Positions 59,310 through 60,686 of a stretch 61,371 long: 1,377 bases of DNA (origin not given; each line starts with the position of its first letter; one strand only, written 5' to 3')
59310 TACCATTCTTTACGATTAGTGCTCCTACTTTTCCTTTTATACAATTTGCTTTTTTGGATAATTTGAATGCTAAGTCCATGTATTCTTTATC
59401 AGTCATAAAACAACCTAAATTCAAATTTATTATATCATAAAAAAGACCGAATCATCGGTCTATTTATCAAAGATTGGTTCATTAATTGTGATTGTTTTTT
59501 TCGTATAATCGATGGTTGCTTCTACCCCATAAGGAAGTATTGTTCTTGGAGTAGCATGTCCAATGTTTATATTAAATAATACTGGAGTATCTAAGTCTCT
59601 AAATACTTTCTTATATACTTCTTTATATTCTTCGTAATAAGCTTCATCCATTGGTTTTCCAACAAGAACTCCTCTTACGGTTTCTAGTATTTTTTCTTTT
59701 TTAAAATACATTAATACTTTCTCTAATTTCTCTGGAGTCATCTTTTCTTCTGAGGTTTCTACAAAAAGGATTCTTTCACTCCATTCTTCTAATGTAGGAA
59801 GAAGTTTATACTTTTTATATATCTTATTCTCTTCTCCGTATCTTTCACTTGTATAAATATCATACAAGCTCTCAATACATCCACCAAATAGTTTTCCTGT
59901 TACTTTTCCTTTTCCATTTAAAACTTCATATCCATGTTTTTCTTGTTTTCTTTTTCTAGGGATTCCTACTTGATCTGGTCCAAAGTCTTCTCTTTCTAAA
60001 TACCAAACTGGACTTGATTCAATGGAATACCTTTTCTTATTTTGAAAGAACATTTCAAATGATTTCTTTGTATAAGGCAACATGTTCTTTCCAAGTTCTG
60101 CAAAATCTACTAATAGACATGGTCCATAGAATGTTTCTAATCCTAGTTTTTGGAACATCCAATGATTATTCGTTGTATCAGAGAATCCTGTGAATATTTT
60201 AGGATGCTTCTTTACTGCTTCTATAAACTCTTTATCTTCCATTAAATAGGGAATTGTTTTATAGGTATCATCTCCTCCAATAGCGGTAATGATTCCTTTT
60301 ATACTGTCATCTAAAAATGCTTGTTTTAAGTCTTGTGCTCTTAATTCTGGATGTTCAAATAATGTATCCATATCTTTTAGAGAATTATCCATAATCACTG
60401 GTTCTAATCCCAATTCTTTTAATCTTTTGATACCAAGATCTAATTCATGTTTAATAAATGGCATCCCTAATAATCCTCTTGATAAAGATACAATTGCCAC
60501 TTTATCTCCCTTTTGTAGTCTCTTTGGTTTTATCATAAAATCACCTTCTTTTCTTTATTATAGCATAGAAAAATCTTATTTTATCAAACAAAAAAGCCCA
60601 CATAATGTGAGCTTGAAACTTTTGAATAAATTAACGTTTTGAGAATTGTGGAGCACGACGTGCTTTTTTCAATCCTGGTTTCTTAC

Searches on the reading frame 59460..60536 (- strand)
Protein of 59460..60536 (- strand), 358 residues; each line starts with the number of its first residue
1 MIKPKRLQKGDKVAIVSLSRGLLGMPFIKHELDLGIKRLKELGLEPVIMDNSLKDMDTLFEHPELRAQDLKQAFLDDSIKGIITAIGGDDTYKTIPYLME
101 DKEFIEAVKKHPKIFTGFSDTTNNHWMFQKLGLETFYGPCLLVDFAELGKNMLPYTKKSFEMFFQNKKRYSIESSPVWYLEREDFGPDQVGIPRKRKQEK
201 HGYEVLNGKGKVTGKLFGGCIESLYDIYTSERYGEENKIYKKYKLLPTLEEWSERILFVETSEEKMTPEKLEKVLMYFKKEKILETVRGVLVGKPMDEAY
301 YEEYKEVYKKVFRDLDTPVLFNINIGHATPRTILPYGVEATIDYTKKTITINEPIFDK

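Call 45: search_protein_families(library=ncbifam, proteins=[window:59460-60536:-], max_evalue=0.00001)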
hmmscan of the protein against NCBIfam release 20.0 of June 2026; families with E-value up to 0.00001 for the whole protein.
window:59460-60536:- (358 aa): 1 family
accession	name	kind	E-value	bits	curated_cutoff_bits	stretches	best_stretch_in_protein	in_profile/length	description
NF008424.0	PRK11253.1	equivalog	1.8e-11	43.7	378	1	24-350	14-297/308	muramoyltetrapeptide carboxypeptidase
